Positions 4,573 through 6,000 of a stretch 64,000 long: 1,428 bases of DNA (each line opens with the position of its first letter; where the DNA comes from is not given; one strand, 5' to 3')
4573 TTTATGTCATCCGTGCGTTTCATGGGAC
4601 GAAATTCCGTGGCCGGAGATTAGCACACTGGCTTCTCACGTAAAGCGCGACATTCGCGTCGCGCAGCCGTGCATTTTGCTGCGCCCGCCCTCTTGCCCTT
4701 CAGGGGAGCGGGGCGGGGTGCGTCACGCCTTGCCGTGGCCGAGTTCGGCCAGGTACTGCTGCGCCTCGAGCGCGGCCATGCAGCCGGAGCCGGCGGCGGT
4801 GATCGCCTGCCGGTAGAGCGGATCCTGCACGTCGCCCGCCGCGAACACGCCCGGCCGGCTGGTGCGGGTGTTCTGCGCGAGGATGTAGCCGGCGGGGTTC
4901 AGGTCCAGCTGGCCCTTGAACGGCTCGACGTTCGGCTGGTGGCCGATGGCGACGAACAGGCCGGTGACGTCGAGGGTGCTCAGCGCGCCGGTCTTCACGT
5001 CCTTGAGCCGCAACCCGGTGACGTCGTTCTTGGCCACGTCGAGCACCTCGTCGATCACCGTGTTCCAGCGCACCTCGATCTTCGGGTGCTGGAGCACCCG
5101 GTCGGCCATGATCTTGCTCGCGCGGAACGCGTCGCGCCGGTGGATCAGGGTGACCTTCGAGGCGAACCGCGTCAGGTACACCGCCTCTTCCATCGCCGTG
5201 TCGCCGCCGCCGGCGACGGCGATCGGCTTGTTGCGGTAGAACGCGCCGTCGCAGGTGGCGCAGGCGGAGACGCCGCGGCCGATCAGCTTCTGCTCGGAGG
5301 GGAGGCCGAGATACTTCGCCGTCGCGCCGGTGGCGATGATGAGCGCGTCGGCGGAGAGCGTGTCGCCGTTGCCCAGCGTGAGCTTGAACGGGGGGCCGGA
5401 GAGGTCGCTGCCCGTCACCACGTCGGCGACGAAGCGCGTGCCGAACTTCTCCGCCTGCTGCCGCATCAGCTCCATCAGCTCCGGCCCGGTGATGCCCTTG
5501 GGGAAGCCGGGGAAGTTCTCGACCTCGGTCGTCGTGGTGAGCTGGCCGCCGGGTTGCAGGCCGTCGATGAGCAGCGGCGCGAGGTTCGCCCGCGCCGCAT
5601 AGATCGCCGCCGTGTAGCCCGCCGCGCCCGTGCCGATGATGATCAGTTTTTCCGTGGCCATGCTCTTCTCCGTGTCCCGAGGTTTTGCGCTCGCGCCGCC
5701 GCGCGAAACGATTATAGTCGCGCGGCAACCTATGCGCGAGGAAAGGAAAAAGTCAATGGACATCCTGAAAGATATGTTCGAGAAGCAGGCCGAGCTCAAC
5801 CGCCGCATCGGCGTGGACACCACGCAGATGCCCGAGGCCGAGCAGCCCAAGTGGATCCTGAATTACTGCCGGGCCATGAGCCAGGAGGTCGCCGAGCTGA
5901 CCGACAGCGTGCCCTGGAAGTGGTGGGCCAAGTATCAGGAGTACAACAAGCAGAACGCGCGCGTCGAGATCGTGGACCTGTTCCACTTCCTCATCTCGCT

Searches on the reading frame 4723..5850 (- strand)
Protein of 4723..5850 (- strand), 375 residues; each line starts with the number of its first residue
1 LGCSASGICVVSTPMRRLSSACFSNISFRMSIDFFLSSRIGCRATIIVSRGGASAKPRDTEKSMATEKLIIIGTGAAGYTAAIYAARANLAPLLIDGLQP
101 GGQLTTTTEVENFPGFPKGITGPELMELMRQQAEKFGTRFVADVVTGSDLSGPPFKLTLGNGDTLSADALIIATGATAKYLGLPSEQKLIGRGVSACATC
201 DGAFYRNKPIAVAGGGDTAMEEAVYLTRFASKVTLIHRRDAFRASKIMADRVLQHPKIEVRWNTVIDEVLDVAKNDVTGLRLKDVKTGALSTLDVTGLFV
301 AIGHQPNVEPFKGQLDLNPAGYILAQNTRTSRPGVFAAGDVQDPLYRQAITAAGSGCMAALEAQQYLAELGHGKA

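Call 49: search_protein_families(library=pfam, proteins=[window:4723-5850:-], max_evalue=0.001)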
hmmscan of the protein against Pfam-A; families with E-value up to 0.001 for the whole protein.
window:4723-5850:- (375 aa): 7 families
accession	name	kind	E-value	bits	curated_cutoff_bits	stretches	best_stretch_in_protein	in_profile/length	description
PF07992.20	Pyr_redox_2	-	3e-48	165.2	26.1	1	68-356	2-291/291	Pyridine nucleotide-disulphide oxidoreductase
PF00070.33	Pyr_redox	-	1.6e-16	61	22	1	210-284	2-81/82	Pyridine nucleotide-disulphide oxidoreductase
PF13738.12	Pyr_redox_3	-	4.3e-13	49.6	30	1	162-339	120-305/305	Pyridine nucleotide-disulphide oxidoreductase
PF01266.30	DAO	-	4e-05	23.7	27.9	0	124-231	150-262/353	FAD dependent oxidoreductase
PF00890.30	FAD_binding_2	-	0.00025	20.8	20.4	1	69-104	2-38/414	FAD binding domain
PF01134.28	GIDA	-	0.00026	20.6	22.1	0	69-104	2-29/391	Glucose inhibited division protein A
PF12831.13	FAD_oxidored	-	0.00094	19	27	0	69-107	2-41/416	FAD dependent oxidoreductase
